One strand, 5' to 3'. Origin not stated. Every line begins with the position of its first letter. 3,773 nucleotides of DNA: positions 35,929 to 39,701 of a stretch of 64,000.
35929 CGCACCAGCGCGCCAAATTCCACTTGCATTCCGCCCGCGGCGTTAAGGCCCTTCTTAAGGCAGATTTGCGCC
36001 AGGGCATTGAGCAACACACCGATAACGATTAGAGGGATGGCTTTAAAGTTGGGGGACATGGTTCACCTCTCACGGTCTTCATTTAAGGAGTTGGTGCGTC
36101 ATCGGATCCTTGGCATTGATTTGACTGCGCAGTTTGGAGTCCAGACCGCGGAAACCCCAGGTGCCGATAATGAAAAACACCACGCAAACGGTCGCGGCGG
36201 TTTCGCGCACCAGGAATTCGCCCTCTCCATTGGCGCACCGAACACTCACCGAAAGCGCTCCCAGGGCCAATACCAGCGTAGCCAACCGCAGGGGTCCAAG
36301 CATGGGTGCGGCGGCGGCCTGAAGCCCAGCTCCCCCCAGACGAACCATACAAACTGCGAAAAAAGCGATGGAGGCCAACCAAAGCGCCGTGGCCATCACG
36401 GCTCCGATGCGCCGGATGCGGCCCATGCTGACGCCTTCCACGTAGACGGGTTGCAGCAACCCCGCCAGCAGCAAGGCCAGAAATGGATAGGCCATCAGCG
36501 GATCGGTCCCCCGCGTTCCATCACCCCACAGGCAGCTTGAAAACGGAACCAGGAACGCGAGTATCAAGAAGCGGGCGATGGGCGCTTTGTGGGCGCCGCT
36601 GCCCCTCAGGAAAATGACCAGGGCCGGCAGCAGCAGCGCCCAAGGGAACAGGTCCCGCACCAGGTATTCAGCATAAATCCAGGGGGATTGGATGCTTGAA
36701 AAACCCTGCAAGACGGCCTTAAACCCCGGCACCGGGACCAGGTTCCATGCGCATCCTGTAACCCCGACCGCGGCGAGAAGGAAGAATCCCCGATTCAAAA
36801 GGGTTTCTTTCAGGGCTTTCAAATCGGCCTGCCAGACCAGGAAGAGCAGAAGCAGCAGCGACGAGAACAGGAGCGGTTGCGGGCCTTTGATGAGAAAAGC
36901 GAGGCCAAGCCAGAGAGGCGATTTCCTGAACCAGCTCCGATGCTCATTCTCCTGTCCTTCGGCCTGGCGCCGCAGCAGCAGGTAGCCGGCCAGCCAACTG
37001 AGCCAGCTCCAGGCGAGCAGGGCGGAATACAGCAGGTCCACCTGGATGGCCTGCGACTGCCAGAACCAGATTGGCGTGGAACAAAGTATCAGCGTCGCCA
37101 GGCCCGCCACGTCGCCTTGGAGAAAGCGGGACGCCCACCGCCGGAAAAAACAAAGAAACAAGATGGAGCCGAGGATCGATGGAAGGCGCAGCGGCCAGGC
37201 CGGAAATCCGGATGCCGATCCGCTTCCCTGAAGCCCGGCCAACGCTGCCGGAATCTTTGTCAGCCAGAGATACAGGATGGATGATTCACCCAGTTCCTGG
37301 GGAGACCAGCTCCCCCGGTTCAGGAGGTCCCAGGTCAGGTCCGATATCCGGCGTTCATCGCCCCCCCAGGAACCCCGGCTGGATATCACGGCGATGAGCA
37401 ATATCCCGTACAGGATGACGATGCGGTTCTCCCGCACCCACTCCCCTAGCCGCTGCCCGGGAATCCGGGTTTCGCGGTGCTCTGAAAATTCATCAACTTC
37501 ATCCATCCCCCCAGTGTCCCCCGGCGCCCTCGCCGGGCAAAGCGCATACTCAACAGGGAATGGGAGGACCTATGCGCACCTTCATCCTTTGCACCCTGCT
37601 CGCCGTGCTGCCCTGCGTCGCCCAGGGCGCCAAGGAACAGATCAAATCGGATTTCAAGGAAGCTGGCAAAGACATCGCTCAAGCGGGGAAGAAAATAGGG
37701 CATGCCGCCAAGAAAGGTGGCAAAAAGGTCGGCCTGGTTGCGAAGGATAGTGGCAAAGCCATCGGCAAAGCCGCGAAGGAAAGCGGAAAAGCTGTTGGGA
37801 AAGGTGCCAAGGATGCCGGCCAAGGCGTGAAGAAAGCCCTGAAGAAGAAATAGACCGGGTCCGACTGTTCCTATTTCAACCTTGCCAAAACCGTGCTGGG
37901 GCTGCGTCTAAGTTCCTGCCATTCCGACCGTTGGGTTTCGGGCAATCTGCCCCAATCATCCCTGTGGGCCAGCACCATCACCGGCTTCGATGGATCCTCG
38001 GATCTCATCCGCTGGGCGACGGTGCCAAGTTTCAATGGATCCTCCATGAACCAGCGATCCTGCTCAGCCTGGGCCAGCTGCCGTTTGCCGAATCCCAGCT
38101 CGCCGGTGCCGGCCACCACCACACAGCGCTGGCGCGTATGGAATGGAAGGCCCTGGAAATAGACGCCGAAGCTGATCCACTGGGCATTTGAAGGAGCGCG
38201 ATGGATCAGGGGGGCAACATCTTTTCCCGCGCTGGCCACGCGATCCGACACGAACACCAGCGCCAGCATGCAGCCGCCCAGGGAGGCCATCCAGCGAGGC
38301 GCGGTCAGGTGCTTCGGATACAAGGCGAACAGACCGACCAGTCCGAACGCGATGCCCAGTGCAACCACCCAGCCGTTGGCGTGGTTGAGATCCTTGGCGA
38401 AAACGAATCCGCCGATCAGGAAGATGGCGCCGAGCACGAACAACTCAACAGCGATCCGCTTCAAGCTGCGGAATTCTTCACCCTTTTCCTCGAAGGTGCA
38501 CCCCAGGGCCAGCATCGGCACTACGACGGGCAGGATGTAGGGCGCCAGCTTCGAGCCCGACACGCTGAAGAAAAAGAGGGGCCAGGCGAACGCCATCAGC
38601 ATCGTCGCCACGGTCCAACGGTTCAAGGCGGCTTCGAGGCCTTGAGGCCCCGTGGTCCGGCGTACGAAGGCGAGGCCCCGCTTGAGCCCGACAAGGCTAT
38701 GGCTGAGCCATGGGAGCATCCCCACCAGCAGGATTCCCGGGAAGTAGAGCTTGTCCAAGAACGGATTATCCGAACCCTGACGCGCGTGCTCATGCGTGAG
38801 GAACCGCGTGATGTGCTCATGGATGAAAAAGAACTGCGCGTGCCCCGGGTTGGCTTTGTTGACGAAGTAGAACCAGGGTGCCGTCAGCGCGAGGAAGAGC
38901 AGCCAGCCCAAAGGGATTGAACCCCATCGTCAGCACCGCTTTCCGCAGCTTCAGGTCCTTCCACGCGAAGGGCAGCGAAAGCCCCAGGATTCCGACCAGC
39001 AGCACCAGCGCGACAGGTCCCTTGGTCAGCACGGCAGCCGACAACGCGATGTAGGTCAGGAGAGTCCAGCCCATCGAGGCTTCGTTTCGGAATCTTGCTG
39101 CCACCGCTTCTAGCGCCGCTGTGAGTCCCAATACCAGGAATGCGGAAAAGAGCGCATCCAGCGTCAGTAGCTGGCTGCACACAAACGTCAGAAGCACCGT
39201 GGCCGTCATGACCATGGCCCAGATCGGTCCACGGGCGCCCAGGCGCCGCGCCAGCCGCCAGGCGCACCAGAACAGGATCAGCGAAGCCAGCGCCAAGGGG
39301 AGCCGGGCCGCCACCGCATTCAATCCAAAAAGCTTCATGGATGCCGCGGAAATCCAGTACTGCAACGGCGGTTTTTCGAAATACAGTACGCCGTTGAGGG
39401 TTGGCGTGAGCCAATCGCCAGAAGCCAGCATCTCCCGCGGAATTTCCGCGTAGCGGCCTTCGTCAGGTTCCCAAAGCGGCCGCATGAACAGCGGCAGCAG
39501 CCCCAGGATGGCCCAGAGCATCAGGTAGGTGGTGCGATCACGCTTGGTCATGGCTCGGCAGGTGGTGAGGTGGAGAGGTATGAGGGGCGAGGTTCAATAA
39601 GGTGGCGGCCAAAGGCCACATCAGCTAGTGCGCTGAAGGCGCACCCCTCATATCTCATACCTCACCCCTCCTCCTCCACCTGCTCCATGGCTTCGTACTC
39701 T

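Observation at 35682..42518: Envelope-modification gene cluster: LytS/LytTR two-component system, then standalone ArnA dehydrogenase domain, two GT-C ArnT-like transferases and an ArnE-like gene, all on one strand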

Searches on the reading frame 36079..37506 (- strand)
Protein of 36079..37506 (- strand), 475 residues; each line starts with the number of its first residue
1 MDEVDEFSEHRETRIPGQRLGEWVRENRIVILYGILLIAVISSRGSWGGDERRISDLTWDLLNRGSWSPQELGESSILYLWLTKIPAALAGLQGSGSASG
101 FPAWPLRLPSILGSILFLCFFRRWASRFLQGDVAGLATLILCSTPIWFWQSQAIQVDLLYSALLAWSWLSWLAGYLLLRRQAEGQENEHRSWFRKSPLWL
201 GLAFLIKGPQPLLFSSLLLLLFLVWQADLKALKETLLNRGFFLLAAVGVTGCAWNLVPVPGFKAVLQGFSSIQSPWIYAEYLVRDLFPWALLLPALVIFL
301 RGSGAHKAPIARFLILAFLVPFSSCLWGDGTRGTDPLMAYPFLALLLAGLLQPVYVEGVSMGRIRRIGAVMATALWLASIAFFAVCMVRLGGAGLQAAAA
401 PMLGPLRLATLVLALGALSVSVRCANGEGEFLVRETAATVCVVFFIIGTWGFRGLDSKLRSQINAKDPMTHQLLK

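Call 4: search_protein_families(library=pfam, proteins=[window:36079-37506:-], max_evalue=0.01)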
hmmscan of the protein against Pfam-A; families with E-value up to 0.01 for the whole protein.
window:36079-37506:- (475 aa): 1 family
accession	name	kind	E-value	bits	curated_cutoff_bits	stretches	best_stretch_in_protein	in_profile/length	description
PF13231.12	PMT_2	-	1.5e-05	25.7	26.1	1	99-248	17-150/160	Dolichyl-phosphate-mannose-protein mannosyltransferase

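Call 5: search_protein_families(library=ncbifam, proteins=[window:36079-37506:-], max_evalue=0.01)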
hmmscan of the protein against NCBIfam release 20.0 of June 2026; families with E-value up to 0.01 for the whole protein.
window:36079-37506:- (475 aa): 0 families

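Call 11: find_related_loci(query=window:36079-37506:-, collection=genome_contigs, flank=10000)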
Query window:36079-37506:- (475 aa) in genome_contigs; peptide patterns used: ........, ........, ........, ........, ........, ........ (x = any residue, [..] = any of these).
66 stretches matched a pattern; 10 encode a relative of the query (tblastn E <= 1e-3); 10 distinct loci.
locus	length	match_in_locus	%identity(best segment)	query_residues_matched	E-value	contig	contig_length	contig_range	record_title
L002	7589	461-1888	55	1-458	8e-144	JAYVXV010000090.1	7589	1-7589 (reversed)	MAG: Holophagaceae bacterium isolate GL85_DN_metabinner_16 GL85_DN_metabinner_16_89, whole genome shotgun sequence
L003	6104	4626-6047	54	1-456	2e-140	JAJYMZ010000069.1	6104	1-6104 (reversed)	MAG: Acidobacteria bacterium isolate DBS2-4.bin22 NODE_23388_length_6104_cov_1.01807, whole genome shotgun sequence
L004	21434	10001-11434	45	5-462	1e-93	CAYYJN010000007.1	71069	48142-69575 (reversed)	MAG TPA_asm: uncultured Solibacteraceae bacterium isolate SRP262948_co1_72 genome assembly, contig: NODE_405_length_7106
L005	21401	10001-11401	41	3-457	3e-85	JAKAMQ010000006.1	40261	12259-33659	MAG: Acidobacteria bacterium isolate WY5.bin29 NODE_1384_length_40261_cov_2.083994, whole genome shotgun sequence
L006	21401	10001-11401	41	3-457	9e-85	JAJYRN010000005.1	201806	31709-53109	MAG: Acidobacteria bacterium isolate DX1.bin12 NODE_33_length_201806_cov_9.216552, whole genome shotgun sequence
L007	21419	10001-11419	42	1-456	3e-81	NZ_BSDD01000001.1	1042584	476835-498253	Geothrix rubra strain Red803 sequence01, whole genome shotgun sequence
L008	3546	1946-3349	41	17-469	6e-70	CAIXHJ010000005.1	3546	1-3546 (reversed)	MAG: uncultured Holophagaceae bacterium isolate AlinenSedimentsD2_bin-1623 genome assembly, contig: bin-1623:005/553, wh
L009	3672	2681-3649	44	19-322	2e-61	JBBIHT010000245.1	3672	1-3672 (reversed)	MAG: Geothrix sp. isolate SIS170217_bin_120 NODE_10341_length_3672_cov_0.743583, whole genome shotgun sequence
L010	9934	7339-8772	45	5-462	1e-99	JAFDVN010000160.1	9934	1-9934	MAG: Acidobacteria bacterium isolate SZAS-17 CK_MAG-112__160__length-9934, whole genome shotgun sequence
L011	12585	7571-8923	42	22-456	7e-73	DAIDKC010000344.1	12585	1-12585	MAG TPA_asm: Holophagaceae bacterium isolate clean1874 k141_632945, whole genome shotgun sequence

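Call 28: search_protein_families(library=pfam, proteins=[L005:3361-4968:+, L005:6070-7929:+, L004:8707-9675:+, L007:7267-7962:+, L010:1655-2551:+, L004:4004-5647:+, L005:10013-11694:+, L003:2547-4226:+], max_evalue=0.001)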
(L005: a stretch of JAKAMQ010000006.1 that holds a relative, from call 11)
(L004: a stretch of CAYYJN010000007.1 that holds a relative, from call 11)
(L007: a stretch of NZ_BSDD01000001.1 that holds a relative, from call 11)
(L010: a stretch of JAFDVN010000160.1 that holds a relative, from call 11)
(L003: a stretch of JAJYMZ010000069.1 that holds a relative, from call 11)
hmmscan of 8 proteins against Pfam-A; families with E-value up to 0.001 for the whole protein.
L005:3361-4968:+ (535 aa): 1 family
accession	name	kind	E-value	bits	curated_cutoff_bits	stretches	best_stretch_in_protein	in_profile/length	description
PF01103.29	Omp85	-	6.1e-05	23.1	24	0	425-526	201-315/325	Omp85 superfamily domain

L005:6070-7929:+ (619 aa): 3 families
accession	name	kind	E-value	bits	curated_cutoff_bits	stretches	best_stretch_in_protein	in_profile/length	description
PF13650.11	Asp_protease_2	-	2.7e-15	57.3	24.3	1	266-361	2-90/90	Aspartyl protease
PF13975.11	gag-asp_proteas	-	3e-08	34.6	28.2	1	266-364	2-92/92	gag-polyprotein putative aspartyl protease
PF17820.7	PDZ_6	-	0.00037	20.6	27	1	557-602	9-52/54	PDZ domain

L004:8707-9675:+ (322 aa): 1 family
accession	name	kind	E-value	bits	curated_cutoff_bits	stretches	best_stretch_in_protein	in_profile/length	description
PF04393.18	DUF535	-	1.5e-57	195.5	27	1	49-319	7-280/281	Protein of unknown function (DUF535)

L007:7267-7962:+ (231 aa): 1 family
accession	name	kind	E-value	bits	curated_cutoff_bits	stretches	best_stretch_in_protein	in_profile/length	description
PF00117.34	GATase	-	2.9e-06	27.5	22.8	1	27-114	13-102/190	Glutamine amidotransferase class-I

L010:1655-2551:+ (298 aa): 1 family
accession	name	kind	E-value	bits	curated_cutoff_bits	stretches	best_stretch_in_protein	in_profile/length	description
PF01544.23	CorA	-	1.9e-56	192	27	1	10-293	3-292/292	CorA-like Mg2+ transporter protein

L004:4004-5647:+ (547 aa): 1 family
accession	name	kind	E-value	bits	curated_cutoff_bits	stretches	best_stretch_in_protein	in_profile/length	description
PF01103.29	Omp85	-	1.2e-06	28.7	24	0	436-544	200-324/325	Omp85 superfamily domain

L005:10013-11694:+ (560 aa): 1 family
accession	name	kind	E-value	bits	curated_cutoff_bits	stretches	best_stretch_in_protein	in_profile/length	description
PF13231.12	PMT_2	-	1.2e-09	39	26.1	1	101-249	18-158/160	Dolichyl-phosphate-mannose-protein mannosyltransferase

L003:2547-4226:+ (559 aa): 2 families
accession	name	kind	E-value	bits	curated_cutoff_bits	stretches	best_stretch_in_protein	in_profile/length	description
PF02366.24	PMT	-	5.9e-16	59.2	22.7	1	14-232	13-236/245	Dolichyl-phosphate-mannose-protein mannosyltransferase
PF13231.12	PMT_2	-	5.4e-15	56.4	26.1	1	60-228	2-159/160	Dolichyl-phosphate-mannose-protein mannosyltransferase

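Call 62: search_solved_structures(query=A1, max_evalue=0.01, show_alignments=1)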
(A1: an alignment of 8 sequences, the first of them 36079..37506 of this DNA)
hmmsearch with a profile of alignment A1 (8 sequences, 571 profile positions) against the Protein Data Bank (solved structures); distinct sequences matched with E-value up to 0.01: 1.
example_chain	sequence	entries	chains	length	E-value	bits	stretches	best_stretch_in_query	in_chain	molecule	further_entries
5ezm_A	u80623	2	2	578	8.1e-17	64.2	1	18-373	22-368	4-amino-4-deoxy-L-arabinose transferase or related glycosyltransferases of PMT family | 4-amino-4-deoxy-L-arabinose (L-Ara4N) transferase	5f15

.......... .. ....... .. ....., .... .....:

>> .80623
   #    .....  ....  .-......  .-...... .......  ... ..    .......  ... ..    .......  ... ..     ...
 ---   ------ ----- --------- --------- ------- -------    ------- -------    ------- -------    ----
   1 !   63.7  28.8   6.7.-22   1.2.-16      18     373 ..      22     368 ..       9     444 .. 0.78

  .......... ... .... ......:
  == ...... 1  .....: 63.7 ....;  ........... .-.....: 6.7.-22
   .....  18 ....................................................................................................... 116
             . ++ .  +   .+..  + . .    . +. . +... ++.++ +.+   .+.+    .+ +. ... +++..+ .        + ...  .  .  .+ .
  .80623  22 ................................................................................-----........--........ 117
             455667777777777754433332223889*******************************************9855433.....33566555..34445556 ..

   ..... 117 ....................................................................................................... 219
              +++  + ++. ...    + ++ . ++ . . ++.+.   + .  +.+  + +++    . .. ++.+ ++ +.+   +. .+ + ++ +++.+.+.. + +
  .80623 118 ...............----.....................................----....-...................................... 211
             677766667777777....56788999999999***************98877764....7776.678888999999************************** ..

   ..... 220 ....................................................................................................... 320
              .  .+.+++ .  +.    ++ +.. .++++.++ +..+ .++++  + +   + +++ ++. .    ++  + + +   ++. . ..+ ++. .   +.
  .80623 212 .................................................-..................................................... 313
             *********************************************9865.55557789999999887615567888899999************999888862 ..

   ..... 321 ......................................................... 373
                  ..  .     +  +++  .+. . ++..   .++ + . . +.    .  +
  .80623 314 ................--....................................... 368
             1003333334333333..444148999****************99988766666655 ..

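Call 63: search_protein_families(library=ncbifam, proteins=[L005:10013-11694:+], max_evalue=0.01)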
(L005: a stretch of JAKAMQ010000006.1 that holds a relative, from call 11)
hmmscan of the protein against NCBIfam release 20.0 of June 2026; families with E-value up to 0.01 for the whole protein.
L005:10013-11694:+ (560 aa): 1 family
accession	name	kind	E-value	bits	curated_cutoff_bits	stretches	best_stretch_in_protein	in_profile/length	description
NF009784.2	PRK13279.1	equivalog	1.9e-32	112.6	567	1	23-453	10-424/539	lipid IV(A) 4-amino-4-deoxy-L-arabinosyltransferase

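Call 65: find_homologous_proteins(query=L007:10019-11721:+, max_evalue=0.00001)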
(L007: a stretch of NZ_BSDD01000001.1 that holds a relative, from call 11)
Query L007:10019-11721:+ (567 aa): 433 proteins with E <= 0.00001 among 8000 candidates; the best 120 are listed.
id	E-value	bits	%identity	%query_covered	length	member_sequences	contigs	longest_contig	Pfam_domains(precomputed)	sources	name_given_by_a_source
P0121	0.0e+0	1259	99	100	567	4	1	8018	PF13231.13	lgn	-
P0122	0.0e+0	1157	91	100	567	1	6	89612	PF13231.13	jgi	jgi:4-amino-4-deoxy-L-arabinose transferase-like glycosyltransferase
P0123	0.0e+0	1107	86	100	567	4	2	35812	PF02366.25,PF13231.13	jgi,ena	-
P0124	0.0e+0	1092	87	100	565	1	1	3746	PF13231.13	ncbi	ncbi:MAG TPA: glycosyltransferase family 39 protein, partial [Holophagaceae bacterium]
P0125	0.0e+0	1084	87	98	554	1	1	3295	PF02366.25,PF13231.13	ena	-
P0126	0.0e+0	1081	85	100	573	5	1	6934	PF13231.13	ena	-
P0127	0.0e+0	1062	83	100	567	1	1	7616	PF02366.25,PF13231.13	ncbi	-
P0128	0.0e+0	1061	83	100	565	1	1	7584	PF13231.13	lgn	-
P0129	0.0e+0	1058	87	94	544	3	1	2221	PF02366.25,PF13231.13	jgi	jgi:4-amino-4-deoxy-L-arabinose transferase-like glycosyltransferase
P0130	0.0e+0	1058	87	97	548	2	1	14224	PF13231.13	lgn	-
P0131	0.0e+0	1032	81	100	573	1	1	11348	PF13231.13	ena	-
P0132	0.0e+0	1027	85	93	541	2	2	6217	PF13231.13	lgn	-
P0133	0.0e+0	1024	80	99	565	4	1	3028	PF02366.25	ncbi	-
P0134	0.0e+0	1019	81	100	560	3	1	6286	PF13231.13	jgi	jgi:4-amino-4-deoxy-L-arabinose transferase-like glycosyltransferase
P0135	0.0e+0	1014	81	100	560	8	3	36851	PF13231.13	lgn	-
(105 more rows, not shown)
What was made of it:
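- Closest known: Rhizobium RgtA/B/C/D family. Same: UniRef names the Geothrix GT-C2 'Glycosyltransferase RgtA/B/C/D-like' (call 65).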

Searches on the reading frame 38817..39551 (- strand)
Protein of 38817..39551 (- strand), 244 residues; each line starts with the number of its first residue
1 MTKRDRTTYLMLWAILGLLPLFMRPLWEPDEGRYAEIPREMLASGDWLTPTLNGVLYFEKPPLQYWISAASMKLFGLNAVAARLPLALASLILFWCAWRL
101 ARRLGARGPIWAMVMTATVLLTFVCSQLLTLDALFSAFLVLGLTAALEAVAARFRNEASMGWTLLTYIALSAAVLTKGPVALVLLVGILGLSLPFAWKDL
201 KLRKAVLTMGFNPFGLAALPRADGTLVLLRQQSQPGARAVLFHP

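Call 4: search_protein_families(library=pfam, proteins=[window:38817-39551:-], max_evalue=0.01)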
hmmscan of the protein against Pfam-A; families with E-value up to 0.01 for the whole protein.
window:38817-39551:- (244 aa): 2 families
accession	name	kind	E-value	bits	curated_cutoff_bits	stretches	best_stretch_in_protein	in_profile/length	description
PF02366.24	PMT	-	2e-18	67.3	22.7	1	14-192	13-198/245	Dolichyl-phosphate-mannose-protein mannosyltransferase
PF13231.12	PMT_2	-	5.9e-15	56.3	26.1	1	60-207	2-145/160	Dolichyl-phosphate-mannose-protein mannosyltransferase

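Call 5: search_protein_families(library=ncbifam, proteins=[window:38817-39551:-], max_evalue=0.01)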
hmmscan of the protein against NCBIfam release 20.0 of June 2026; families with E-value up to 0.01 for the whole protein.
window:38817-39551:- (244 aa): 2 families
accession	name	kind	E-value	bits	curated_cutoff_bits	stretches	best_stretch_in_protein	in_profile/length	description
NF009784.2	PRK13279.1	equivalog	1.6e-34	119.4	567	1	5-186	6-188/539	lipid IV(A) 4-amino-4-deoxy-L-arabinosyltransferase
TIGR03663.1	TIGR03663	subfamily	8.1e-09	35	126.25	1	15-201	13-187/435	flippase activity-associated protein Agl23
